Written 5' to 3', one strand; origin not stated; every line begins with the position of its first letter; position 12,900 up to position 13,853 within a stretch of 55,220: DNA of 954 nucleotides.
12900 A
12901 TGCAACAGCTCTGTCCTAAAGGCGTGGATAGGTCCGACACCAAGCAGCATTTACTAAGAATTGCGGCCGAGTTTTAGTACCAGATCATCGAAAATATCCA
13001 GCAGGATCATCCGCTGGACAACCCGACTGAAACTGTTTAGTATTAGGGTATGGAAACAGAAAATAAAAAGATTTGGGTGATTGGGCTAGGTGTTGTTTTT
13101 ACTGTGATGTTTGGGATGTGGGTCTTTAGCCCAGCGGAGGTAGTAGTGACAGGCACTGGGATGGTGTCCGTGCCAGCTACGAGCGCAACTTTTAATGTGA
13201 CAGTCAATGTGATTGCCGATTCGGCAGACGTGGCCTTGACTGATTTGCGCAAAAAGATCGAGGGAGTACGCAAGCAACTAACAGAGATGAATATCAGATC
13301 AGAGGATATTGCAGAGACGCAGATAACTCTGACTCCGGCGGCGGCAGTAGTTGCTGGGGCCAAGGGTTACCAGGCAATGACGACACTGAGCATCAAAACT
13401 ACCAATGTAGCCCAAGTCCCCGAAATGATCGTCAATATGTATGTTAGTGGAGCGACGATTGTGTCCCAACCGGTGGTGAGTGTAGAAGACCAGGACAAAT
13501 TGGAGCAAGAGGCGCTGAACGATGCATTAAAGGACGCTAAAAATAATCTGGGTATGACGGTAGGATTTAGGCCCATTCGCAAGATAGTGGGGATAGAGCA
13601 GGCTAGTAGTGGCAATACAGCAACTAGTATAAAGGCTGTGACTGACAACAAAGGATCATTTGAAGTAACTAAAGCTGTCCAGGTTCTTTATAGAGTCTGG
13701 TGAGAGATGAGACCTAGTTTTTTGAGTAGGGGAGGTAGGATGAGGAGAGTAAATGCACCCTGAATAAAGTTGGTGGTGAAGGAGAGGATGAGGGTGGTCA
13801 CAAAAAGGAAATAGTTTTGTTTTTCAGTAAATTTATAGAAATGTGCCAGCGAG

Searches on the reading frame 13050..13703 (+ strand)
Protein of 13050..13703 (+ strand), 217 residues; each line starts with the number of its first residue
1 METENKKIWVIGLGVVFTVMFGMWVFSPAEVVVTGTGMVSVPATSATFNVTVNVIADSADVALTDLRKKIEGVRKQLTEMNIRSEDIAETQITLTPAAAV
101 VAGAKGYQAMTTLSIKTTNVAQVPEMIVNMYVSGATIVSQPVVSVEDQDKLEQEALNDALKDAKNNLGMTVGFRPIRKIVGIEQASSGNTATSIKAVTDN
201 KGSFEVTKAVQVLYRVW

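Call 21: search_protein_families(library=pfam, max_evalue=0.001, proteins=[window:13050-13703:+])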
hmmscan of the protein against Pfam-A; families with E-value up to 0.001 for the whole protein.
window:13050-13703:+ (217 aa): 1 family
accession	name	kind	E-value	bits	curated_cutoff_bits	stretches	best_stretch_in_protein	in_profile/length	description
PF04402.19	SIMPL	-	4.3e-17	63.5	25.2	1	31-165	1-139/205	Protein of unknown function (DUF541)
